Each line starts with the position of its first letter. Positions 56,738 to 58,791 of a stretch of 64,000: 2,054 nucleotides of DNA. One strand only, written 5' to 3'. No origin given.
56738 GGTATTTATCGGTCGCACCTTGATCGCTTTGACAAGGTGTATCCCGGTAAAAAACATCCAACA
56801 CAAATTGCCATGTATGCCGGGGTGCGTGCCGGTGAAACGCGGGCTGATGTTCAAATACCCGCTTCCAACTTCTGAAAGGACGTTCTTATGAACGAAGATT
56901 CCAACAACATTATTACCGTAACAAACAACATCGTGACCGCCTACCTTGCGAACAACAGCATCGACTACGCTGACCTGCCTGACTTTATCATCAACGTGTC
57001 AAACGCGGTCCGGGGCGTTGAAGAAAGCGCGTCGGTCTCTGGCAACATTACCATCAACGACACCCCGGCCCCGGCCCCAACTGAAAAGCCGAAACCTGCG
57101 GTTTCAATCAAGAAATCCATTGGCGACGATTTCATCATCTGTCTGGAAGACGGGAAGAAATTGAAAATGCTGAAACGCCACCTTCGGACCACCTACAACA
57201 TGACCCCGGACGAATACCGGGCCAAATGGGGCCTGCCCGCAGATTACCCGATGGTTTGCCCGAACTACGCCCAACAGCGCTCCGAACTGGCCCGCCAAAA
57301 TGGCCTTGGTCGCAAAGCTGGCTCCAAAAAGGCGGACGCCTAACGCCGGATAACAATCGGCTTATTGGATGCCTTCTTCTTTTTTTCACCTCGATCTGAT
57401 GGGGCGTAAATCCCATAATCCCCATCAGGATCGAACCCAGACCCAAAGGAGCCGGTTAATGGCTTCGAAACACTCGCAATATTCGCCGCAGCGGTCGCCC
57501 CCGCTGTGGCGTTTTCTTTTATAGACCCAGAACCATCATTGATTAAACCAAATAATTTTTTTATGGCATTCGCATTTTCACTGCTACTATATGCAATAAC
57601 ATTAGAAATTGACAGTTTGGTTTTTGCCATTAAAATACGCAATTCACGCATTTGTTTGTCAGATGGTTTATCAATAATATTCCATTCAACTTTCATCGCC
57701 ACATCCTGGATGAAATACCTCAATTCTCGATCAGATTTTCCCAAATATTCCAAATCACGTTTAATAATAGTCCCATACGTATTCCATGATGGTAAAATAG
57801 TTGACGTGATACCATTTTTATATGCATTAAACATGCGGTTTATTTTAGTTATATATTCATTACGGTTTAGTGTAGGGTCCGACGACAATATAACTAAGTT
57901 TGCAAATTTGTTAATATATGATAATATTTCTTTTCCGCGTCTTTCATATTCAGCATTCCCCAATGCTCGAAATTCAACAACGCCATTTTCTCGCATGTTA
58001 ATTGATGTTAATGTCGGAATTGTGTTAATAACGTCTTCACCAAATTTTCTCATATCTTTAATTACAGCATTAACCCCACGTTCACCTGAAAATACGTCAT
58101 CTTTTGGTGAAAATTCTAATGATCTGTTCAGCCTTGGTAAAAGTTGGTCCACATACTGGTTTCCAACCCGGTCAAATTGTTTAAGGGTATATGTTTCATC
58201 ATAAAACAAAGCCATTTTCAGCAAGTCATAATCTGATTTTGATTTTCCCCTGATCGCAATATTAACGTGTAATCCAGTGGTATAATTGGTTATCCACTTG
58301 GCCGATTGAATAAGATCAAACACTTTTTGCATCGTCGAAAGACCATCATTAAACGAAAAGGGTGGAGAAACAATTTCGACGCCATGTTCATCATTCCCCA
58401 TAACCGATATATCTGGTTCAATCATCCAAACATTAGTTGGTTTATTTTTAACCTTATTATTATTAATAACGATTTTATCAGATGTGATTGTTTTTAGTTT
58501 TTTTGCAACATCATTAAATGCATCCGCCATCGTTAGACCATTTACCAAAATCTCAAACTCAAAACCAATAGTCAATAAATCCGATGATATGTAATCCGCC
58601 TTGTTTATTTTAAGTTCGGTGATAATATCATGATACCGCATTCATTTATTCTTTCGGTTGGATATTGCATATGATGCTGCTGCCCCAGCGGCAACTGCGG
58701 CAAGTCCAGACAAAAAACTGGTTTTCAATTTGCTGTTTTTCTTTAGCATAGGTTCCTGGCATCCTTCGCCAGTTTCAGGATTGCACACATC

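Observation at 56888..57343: Phage-borne Ros/MucR homolog with degenerate zinc site in a GC-rich island: possible anti-silencing factor and alphaproteobacterial host indicator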

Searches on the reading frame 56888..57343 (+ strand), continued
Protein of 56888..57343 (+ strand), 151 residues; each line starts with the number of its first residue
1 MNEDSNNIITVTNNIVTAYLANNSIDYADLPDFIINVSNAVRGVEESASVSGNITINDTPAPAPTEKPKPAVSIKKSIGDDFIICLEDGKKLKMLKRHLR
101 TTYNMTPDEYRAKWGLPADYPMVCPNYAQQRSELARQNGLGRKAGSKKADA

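Call 61: fold_search(model_id=the predicted structure, library=pdb)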
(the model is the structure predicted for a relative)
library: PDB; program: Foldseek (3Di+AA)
matches with E <= 10: 17; with E <= 0.001: 0
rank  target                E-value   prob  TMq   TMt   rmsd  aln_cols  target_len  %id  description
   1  6jcy_F                2.4e+00  0.06  0.22  0.21  21.3       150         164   12  Mycobacterium tuberculosis RNA polymerase transcription initiation open complex with a chimeric ECF sigma factor sigH/ (released 2019-05-29)
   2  2p6t_B                3.4e+00  0.07  0.12  0.12  13.8        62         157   16  CRYSTAL STRUCTURE OF TRANSCRIPTIONAL REGULATOR NMB0573 and L-LEUCINE COMPLEX FROM NEISSERIA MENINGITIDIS (released 2007-04-03)
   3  4yjm_B                3.4e+00  0.04  0.16  0.23  10.1        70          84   18  The apo structure of Agrobacterium tumefaciens ClpS2 (released 2016-01-27)
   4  2lp4_MODEL_1_A        3.6e+00  0.02  0.15  0.11  16.0       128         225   14  Solution structure of P1-CheY/P2 complex in bacterial chemotaxis (released 2012-10-24)
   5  8axv_A                4.1e+00  0.21  0.23  0.09   6.8        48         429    6  Structure of an open form of CHIKV nsP1 capping pores (released 2023-03-29)
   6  2p5v_C                4.1e+00  0.07  0.13  0.12  13.6        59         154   15  Crystal Structure of Transcriptional Regulator NMB0573 from Neisseria Meningitidis (released 2007-04-03)
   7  5cru_B                5.0e+00  0.05  0.13  0.06  15.0        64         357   19  Crystal structure of the Bro domain of HD-PTP (released 2016-02-24)
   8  3dpi_B                6.5e+00  0.35  0.25  0.17   1.5        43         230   16  Crystal Structure of NAD+ synthetase from Burkholderia Pseudomallei (released 2008-07-29)
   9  9m7y_F                7.0e+00  0.01  0.16  0.12  23.5       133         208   10  Cryo-EM structure of gp79-dependent RNAP promoter open complex (released 2025-09-03)
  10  8jzt_B                8.0e+00  0.15  0.21  0.24   2.2        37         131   16  The sigF and anti-sigma factor complex (released 2024-10-16)
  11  7x01_A                8.0e+00  0.14  0.24  0.10   5.0        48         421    6  Cryo-EM Structure of Chikungunya Virus Nonstructural Protein 1 with inhibitor FHA (released 2022-08-10)
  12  2e1c_MODEL_1_A        8.5e+00  0.04  0.12  0.13  13.3        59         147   15  Structure of Putative HTH-type transcriptional regulator PH1519/DNA Complex (released 2007-12-04)
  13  7fby                  8.5e+00  0.04  0.13  0.13  12.1        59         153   17  Crystal Structure of PH0140 from Pyrococcus horikosii OT3 (released 2022-07-20)
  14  4yjm_D                8.5e+00  0.02  0.16  0.23  10.1        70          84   18  The apo structure of Agrobacterium tumefaciens ClpS2 (released 2016-01-27)
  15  8jce_A                9.7e+00  0.09  0.24  0.09   6.2        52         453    8  Cryo-EM Structure of Chikungunya Virus Nonstructural Protein 1 with m7GpppAmU (released 2023-11-15)
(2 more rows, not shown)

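Call 71: find_encoding_contigs(protein=P0011, flank=10000, max_places=2)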
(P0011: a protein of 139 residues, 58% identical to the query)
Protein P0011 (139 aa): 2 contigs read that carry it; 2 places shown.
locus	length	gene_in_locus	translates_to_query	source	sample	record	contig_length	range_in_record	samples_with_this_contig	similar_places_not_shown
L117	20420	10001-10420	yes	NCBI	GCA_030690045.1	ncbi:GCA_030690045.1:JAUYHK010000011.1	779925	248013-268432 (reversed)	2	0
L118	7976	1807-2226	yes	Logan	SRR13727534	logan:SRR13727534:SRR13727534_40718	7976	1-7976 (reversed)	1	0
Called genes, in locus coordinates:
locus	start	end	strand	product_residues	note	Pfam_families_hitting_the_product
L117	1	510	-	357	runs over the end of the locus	PF02504:FA_synthesis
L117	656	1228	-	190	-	PF02620:YceD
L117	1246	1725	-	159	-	PF03981:Ubiq_cyt_C_chap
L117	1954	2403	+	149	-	PF04355:BamE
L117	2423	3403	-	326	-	PF00586:AIRS, PF02769:AIRS_C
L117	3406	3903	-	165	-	PF01029:NusB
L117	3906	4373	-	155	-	PF00885:DMRL_synthase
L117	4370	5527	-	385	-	PF00926:DHBP_synthase, PF00925:GTP_cyclohydro2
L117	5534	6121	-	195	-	PF00677:Lum_binding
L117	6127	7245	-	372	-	PF00383:dCMP_cyt_deam_1, PF14437:MafB19-deam, PF01872:RibD_C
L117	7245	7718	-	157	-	PF22811:Zn_ribbon_NrdR, PF03477:ATP-cone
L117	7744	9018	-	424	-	PF00464:SHMT, PF00155:Aminotran_1_2 (weak)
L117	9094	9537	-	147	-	PF02502:LacAB_rpiB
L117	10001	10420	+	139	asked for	PF05443:ROS_MUCR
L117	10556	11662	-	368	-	PF13433:Peripla_BP_5, PF13458:Peripla_BP_6, PF01094:ANF_receptor, PF00465:Fe-ADH (weak)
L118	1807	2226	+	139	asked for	PF05443:ROS_MUCR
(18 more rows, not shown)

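Call 78: find_related_loci(query=A1, collection=viral_contigs, flank=4000)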
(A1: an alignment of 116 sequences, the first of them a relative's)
Query A1 (151 aa) in viral_contigs; peptide patterns used: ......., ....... (x = any residue, [..] = any of these).
287 stretches matched a pattern; 128 encode a relative of the query (tblastn E <= 1e-3); the best 80 are kept; 80 distinct loci.
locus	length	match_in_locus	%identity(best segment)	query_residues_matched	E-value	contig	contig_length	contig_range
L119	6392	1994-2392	53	2-147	3e-49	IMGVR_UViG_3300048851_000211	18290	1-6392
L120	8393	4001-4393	56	1-143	2e-46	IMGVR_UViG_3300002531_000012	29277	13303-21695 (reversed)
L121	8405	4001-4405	52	3-149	2e-45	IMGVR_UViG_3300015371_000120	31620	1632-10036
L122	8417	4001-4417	49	1-148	7e-44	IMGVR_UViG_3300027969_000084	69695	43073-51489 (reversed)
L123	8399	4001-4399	51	4-147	5e-43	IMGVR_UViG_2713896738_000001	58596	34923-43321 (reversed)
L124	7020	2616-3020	49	2-149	1e-42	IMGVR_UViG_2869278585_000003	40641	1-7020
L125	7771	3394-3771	51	2-142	6e-43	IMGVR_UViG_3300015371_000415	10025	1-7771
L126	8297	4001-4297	66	45-143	8e-43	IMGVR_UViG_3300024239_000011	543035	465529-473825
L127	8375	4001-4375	51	4-141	3e-42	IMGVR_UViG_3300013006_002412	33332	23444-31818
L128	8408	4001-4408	49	2-149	2e-42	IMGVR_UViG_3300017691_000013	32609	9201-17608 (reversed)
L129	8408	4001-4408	51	3-149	1e-41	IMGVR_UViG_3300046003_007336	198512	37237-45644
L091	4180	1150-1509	52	8-142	4e-42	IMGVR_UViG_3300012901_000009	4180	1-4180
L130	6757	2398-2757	52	8-142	4e-42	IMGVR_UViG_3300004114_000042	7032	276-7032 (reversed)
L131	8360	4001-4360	52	8-142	4e-42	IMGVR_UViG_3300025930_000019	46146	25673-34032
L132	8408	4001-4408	51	3-149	1e-41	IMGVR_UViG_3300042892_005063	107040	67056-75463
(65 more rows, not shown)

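Call 83: search_protein_families(library=ncbifam, proteins=[window:56888-57343:+], max_evalue=0.01)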
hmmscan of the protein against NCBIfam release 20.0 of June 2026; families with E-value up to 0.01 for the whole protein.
window:56888-57343:+ (151 aa): 0 families

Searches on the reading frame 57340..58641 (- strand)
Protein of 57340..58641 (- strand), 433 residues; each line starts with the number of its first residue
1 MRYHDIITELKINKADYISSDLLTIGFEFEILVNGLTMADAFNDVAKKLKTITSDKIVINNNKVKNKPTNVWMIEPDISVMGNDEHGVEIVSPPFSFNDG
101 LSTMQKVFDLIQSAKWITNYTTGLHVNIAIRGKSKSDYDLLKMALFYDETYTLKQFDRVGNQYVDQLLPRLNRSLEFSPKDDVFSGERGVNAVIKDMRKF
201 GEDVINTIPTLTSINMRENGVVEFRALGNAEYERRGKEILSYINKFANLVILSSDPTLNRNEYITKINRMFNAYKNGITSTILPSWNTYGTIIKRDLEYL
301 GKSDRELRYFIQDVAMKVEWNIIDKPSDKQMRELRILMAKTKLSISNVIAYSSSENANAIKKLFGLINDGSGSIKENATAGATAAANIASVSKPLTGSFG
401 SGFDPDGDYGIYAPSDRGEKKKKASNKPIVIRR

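Call 3: search_protein_families(library=pfam, proteins=[window:57340-58641:-], max_evalue=0.01)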
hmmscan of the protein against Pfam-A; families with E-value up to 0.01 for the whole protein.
window:57340-58641:- (433 aa): 1 family
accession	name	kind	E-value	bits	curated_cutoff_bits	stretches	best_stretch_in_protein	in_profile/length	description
PF12224.13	Amidoligase_2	-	1.3e-13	51.9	22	1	24-171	4-165/245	Putative amidoligase enzyme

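Call 29: find_related_loci(query=window:57340-58641:-, collection=viral_contigs, flank=10000)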
Query window:57340-58641:- (433 aa) in viral_contigs; peptide patterns used: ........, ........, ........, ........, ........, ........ (x = any residue, [..] = any of these).
12 stretches matched a pattern, but none encodes a relative of the query by tblastn (E <= 1e-3).

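Call 32: search_dna_similar(query=window:57340-58641:-, collection=phages, mode=protein, max_rows=15)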
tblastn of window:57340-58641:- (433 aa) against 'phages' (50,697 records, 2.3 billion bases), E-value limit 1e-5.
Records with a match: 3; places in all: 3; records where one place covers at least 80% of the query: 0.
Best place of each record, by identity: <60% 3.
By first word of the organism name: Agrobacterium 2; Ralstonia 1.
By host as written in the record: Agrobacterium tumefaciens C58 2; Ralstonia solanacearum 1.
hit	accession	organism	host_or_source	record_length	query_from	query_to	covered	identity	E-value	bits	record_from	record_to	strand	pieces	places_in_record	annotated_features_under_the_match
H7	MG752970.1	Ralstonia phage RsoM2USA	Ralstonia solanacearum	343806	72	272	46%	31.6%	9e-20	98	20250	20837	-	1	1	hypothetical protein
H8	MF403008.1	Agrobacterium phage Atu_ph07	Agrobacterium tumefaciens C58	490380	72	272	46%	28.3%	5e-11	71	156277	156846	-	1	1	hypothetical protein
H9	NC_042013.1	Agrobacterium phage Atu_ph07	Agrobacterium tumefaciens C58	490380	72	272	46%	28.3%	5e-11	71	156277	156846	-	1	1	hypothetical protein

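Call 37: get_annotated_region(hit=H8, flank=8000)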
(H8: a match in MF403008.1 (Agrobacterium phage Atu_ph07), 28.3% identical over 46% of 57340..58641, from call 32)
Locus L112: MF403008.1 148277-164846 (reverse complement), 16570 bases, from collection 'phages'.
description: Agrobacterium phage Atu_ph07, complete genome.
organism: Agrobacterium phage Atu_ph07 (NCBI taxid 2024264)
taxonomy: Viruses; Duplodnaviria; Heunggongvirae; Uroviricota; Caudoviricetes; Polybotosvirus; Polybotosvirus Atuph07
host: Agrobacterium tumefaciens C58; source: -; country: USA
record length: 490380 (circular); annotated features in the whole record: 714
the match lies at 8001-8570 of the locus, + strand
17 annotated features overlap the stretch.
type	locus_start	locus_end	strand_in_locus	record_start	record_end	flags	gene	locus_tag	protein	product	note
CDS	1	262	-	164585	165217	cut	-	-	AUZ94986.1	prohead core protein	-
CDS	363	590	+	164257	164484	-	-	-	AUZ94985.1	hypothetical protein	-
CDS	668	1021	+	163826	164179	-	-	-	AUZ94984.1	hypothetical protein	-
CDS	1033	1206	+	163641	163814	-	-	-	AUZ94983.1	hypothetical protein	-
CDS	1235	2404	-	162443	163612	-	-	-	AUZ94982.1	topoisomerase IV subunit A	-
CDS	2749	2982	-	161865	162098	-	-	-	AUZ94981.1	hypothetical protein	-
CDS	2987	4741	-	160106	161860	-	-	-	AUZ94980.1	portal vertex of the head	Phage portal vertex of the head #T4-like phage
CDS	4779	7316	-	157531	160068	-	-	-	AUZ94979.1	hypothetical protein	-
CDS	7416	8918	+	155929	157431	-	-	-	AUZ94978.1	hypothetical protein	-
CDS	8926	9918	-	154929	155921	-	-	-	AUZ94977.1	hypothetical protein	T4-like hypothetical protein, T4 GC1542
CDS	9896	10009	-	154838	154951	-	-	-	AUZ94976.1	hypothetical protein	-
CDS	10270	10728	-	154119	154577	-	-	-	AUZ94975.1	hypothetical protein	-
CDS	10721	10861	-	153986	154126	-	-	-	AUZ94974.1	hypothetical protein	-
CDS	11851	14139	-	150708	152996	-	-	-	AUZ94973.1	hypothetical protein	-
CDS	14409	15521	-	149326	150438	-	-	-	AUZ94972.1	hypothetical protein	-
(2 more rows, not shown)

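Call 42: find_homologous_proteins(query=window:57340-58641:-)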
Query window:57340-58641:- (433 aa): 7 proteins with E <= 0.001 among 6151 candidates.
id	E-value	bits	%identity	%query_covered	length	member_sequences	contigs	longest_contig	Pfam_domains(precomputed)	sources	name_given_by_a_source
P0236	6.9e-283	956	100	100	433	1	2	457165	PF12224.14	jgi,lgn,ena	-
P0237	1.8e-26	111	33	57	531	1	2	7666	PF12224.14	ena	-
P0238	1.9e-15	75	32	51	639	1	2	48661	-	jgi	jgi:hypothetical protein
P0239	4.2e-15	74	31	45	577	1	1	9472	-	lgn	-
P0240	5.8e-15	73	31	46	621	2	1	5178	-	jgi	jgi:hypothetical protein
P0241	3.1e-14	71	30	47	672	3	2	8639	-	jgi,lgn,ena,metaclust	metaclust:\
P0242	1.9e-12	65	27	46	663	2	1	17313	-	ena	-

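Call 83: search_protein_families(library=ncbifam, proteins=[window:57340-58641:-], max_evalue=0.01)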
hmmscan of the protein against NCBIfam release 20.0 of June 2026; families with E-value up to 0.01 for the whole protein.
window:57340-58641:- (433 aa): 0 families
